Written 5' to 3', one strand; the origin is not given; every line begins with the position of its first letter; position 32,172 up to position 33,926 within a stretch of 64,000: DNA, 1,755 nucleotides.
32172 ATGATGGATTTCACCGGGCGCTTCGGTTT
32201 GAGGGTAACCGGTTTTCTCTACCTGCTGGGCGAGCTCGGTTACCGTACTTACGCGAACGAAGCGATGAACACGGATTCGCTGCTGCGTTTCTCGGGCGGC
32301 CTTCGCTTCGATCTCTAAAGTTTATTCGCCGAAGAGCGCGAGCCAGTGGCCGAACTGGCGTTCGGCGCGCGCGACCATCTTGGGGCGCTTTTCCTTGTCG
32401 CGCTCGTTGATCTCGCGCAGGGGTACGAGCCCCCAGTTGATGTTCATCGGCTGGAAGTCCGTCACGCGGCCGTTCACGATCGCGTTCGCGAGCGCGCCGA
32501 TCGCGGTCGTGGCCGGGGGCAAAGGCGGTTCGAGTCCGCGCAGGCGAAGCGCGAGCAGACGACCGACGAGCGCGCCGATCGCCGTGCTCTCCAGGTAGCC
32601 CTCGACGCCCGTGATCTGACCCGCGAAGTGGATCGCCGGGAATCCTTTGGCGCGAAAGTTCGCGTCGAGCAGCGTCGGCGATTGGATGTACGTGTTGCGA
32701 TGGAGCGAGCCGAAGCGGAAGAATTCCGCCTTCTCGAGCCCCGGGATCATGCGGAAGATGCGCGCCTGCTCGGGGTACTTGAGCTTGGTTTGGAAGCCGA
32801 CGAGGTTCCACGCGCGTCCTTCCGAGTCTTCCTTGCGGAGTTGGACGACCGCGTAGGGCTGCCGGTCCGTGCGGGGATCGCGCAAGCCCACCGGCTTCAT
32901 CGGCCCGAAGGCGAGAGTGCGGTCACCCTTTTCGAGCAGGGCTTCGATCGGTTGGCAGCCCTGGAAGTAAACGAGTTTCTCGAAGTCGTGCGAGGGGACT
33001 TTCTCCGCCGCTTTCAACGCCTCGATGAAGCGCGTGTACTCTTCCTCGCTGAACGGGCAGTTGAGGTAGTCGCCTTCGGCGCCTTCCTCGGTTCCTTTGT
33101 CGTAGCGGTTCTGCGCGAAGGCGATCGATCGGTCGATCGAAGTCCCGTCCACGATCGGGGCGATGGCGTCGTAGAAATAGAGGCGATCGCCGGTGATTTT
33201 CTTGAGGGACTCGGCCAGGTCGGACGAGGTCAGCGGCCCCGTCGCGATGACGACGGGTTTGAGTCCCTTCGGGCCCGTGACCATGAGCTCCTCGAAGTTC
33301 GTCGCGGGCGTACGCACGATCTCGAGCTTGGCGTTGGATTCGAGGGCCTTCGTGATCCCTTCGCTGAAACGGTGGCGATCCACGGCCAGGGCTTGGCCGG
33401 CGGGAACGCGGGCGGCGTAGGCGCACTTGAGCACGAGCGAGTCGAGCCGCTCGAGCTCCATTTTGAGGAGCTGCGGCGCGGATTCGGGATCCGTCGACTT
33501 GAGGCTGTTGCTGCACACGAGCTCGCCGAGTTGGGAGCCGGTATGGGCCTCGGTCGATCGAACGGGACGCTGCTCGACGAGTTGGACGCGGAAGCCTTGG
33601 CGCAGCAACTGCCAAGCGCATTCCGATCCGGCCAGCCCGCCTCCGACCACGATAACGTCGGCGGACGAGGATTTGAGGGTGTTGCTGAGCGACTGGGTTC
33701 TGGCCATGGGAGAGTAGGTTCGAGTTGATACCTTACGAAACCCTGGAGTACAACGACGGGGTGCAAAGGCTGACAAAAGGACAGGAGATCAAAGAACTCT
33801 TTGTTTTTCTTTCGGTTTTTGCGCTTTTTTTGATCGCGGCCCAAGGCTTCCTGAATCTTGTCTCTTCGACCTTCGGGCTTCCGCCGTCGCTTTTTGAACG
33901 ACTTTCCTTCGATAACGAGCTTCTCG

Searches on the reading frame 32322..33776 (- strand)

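Call 54: search_protein_families(library=pfam, proteins=[window:32322-33776:-], max_evalue=0.00001)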
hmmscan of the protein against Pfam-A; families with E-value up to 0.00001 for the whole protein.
window:32322-33776:- (484 aa): 6 families
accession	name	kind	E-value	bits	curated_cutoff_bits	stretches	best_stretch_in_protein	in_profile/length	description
PF01134.28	GIDA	-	4.8e-87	293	22.1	1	40-415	1-390/391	Glucose inhibited division protein A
PF07992.20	Pyr_redox_2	-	2.4e-10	40.8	26.1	0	11-71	117-175/291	Pyridine nucleotide-disulphide oxidoreductase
PF01266.30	DAO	-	6.8e-09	36.1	27.9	1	40-84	1-47/353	FAD dependent oxidoreductase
PF13450.12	NAD_binding_8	-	8.3e-07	29.6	21.9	1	43-80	1-38/68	NAD(P)-binding Rossmann-like domain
PF00890.30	FAD_binding_2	-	1.6e-06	28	20.4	1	40-102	1-65/414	FAD binding domain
PF12831.13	FAD_oxidored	-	6.6e-06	26.1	27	0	40-71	1-32/416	FAD dependent oxidoreductase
